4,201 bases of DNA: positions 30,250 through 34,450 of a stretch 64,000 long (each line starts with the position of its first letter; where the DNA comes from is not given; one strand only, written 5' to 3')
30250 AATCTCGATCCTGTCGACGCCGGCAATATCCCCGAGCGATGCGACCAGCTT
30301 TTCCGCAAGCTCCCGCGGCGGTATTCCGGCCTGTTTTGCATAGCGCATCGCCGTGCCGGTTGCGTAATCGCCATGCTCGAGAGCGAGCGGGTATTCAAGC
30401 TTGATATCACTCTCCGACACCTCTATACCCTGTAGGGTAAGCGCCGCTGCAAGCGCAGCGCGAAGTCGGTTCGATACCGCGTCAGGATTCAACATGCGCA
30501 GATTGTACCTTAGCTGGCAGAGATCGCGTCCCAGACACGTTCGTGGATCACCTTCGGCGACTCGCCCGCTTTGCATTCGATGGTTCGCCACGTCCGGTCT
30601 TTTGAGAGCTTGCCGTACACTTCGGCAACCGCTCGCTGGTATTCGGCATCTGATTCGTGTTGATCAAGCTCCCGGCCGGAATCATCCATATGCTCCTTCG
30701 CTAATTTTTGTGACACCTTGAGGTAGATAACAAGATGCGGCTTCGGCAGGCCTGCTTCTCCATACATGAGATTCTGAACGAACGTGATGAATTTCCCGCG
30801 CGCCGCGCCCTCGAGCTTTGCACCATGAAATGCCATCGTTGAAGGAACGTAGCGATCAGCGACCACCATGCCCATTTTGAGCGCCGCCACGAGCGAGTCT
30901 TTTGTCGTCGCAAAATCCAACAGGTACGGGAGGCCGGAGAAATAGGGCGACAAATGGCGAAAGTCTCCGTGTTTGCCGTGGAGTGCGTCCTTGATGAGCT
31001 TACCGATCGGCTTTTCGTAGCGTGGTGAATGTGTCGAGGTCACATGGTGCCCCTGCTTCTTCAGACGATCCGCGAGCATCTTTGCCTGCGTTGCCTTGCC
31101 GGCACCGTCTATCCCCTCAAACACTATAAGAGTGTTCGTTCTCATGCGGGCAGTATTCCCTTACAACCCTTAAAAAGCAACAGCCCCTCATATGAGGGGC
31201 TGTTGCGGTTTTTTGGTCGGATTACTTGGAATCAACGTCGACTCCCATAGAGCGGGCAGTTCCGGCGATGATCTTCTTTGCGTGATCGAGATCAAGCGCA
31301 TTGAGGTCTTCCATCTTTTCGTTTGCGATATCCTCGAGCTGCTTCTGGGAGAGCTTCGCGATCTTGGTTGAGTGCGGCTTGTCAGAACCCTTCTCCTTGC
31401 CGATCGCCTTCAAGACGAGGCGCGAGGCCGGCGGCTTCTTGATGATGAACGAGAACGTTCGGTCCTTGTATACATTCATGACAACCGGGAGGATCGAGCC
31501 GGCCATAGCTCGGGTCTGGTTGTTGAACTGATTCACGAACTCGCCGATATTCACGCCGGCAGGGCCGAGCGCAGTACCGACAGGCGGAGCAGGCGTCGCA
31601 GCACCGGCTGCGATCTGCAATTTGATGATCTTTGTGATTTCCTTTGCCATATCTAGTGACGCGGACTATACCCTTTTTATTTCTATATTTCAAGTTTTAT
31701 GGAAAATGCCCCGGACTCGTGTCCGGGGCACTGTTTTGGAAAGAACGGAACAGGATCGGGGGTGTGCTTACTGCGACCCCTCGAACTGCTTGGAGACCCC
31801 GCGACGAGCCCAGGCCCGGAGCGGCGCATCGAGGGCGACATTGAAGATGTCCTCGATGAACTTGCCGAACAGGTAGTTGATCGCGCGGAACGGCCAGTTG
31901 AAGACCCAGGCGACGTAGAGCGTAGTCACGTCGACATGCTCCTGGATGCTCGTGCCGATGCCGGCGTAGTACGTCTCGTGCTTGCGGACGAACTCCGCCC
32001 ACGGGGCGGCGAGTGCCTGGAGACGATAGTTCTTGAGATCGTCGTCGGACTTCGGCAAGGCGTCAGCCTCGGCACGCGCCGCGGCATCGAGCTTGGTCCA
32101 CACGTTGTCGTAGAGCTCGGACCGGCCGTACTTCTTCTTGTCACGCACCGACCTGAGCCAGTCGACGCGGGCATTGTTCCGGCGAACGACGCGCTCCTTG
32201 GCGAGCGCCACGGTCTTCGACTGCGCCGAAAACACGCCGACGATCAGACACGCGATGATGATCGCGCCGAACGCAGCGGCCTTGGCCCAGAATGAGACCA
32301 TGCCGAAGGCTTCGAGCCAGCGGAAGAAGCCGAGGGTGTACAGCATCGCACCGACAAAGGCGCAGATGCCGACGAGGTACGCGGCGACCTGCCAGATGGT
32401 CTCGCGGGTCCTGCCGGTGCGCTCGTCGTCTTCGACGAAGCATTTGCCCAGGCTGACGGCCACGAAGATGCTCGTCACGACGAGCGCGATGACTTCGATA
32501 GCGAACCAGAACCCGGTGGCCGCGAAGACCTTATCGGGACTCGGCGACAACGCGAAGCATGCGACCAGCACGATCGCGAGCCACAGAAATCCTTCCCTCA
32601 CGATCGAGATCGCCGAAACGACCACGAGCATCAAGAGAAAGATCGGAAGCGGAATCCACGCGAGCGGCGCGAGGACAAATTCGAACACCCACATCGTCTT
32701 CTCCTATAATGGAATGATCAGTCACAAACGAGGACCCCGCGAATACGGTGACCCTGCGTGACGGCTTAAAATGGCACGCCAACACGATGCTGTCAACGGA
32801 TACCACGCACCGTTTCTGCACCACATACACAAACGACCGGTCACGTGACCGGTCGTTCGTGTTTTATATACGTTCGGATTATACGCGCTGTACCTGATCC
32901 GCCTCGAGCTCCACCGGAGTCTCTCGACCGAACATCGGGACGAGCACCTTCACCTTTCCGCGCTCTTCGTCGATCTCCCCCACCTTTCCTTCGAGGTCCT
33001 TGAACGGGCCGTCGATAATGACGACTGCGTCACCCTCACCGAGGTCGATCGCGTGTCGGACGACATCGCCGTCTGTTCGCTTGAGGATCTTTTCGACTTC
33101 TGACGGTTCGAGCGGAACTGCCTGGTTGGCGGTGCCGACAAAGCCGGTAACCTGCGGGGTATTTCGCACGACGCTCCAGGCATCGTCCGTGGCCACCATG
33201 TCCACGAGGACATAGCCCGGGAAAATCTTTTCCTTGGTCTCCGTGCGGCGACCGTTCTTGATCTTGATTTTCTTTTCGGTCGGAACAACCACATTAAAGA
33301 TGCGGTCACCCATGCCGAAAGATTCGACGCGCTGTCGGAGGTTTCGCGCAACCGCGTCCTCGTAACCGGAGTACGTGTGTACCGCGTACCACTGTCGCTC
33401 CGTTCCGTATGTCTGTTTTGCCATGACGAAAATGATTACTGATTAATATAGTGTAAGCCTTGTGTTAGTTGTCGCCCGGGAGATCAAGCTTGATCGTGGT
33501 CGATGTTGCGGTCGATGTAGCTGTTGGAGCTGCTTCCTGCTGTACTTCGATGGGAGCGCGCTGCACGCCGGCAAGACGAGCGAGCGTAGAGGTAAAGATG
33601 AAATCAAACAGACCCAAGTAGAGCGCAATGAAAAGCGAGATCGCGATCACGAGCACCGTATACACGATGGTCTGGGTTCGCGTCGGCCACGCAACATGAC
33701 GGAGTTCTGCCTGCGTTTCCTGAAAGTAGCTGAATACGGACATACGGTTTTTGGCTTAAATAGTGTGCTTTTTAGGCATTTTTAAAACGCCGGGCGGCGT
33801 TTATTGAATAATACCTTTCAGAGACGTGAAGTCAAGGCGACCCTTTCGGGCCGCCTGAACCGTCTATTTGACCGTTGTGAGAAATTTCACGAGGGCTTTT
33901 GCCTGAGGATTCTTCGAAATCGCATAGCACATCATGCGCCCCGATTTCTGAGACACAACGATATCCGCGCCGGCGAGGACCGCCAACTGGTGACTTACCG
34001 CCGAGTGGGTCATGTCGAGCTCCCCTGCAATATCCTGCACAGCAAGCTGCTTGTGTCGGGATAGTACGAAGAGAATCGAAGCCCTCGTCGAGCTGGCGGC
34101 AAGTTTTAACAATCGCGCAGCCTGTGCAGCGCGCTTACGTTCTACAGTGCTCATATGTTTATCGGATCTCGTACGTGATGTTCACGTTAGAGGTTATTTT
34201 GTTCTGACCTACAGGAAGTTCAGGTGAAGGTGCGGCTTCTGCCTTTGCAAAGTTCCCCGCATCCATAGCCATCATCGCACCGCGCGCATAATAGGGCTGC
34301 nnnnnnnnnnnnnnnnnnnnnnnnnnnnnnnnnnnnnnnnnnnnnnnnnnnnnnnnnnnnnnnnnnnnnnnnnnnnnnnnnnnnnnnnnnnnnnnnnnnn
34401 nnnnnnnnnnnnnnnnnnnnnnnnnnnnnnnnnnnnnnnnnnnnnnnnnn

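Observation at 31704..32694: A GC-rich membrane-protein gene splits the conserved nusG-rplK linkage, and rplA is absent downstream of rplK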

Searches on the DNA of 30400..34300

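Call 40: search_rna_families(source=window, start=30400, end=34300, threshold=evalue, max_evalue=1)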
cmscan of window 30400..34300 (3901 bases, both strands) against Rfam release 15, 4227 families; matches with E-value up to 1: 1.
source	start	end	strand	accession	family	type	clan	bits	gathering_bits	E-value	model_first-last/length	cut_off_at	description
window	31171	31234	-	RF01772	rnk_pseudo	Cis-reg; leader;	-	26.9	55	0.13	1-108/108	no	Pseudomonas rnk leader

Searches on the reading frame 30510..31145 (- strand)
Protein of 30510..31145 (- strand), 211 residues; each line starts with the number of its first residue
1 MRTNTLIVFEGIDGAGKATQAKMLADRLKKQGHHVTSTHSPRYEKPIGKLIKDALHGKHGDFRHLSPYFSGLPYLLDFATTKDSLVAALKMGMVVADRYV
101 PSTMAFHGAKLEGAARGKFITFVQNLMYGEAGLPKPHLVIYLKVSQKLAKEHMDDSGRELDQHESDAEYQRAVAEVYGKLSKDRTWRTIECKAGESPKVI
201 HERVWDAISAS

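Call 5: search_protein_families(library=pfam, proteins=[window:30510-31145:-], max_evalue=0.01)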
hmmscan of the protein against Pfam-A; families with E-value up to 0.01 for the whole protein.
window:30510-31145:- (211 aa): 3 families
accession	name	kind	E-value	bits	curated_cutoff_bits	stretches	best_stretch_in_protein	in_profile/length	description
PF02223.23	Thymidylate_kin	-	7.6e-25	88.1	27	1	9-203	1-184/185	Thymidylate kinase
PF01712.25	dNK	-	1.2e-05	25.7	27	1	7-189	1-175/203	Deoxynucleoside kinase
PF03976.20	PPK2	-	0.0033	17.5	22.3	1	4-42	31-69/229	Polyphosphate kinase 2 (PPK2)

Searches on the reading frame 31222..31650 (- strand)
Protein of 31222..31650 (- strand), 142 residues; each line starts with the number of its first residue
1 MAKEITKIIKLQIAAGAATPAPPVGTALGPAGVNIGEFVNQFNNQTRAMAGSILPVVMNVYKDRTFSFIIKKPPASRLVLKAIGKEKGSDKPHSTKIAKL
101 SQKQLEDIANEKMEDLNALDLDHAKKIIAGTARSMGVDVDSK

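Call 5: search_protein_families(library=pfam, proteins=[window:31222-31650:-], max_evalue=0.01)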
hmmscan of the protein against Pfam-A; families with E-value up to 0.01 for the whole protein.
window:31222-31650:- (142 aa): 2 families
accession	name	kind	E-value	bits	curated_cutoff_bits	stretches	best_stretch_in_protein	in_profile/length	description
PF00298.24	Ribosomal_L11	-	2.1e-24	86.1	21.4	1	71-139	1-69/69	Ribosomal protein L11, RNA binding domain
PF03946.19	Ribosomal_L11_N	-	3.4e-23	81.6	32.9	1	9-66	1-58/58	Ribosomal protein L11, N-terminal domain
